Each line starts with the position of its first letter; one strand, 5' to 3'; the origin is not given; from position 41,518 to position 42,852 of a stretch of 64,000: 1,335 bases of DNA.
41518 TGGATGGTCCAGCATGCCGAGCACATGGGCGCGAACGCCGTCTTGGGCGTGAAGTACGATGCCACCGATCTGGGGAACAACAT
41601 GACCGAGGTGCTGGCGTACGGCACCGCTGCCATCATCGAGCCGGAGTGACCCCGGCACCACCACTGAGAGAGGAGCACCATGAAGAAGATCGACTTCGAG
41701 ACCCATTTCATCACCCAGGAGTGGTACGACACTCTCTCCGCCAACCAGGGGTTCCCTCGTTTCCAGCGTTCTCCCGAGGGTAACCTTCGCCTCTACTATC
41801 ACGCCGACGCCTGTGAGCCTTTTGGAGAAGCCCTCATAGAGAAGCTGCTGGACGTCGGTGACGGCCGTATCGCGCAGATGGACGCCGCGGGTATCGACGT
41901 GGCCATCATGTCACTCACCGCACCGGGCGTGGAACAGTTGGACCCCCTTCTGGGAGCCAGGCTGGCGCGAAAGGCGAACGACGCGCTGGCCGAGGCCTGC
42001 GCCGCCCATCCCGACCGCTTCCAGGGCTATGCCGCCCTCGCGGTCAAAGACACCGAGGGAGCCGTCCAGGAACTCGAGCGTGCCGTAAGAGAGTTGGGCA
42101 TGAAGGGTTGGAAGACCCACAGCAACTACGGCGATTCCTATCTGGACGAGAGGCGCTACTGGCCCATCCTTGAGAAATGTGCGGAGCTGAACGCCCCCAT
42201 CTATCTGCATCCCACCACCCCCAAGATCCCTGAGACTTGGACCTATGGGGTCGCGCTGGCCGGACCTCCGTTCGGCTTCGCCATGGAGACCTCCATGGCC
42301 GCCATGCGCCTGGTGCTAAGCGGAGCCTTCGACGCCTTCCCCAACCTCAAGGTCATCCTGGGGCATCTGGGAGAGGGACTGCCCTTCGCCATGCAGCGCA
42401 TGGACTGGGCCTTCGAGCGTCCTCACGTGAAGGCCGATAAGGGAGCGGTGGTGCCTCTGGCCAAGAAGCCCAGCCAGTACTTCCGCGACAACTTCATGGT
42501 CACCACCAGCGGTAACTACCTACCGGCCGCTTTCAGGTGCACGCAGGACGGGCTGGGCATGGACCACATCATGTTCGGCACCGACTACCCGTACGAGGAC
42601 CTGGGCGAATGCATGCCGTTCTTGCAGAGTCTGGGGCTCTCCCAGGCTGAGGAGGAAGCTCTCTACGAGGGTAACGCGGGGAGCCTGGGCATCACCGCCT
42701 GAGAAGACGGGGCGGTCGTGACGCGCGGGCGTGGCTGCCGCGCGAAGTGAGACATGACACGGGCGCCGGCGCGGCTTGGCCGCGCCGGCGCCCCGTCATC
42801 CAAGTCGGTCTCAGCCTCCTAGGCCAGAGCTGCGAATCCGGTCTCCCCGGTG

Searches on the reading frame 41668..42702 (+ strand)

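Call 7: search_protein_families(library=pfam, max_evalue=0.00001, proteins=[window:41668-42702:+])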
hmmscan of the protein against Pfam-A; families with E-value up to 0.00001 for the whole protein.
window:41668-42702:+ (344 aa): 1 family
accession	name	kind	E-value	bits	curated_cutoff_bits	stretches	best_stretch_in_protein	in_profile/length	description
PF04909.20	Amidohydro_2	-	6.1e-42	144.8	26.4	1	67-337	24-283/289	Amidohydrolase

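Call 63: search_protein_families(library=ncbifam, max_evalue=1e-10, proteins=[window:41668-42702:+])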
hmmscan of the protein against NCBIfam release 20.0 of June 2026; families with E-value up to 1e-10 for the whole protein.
window:41668-42702:+ (344 aa): 0 families
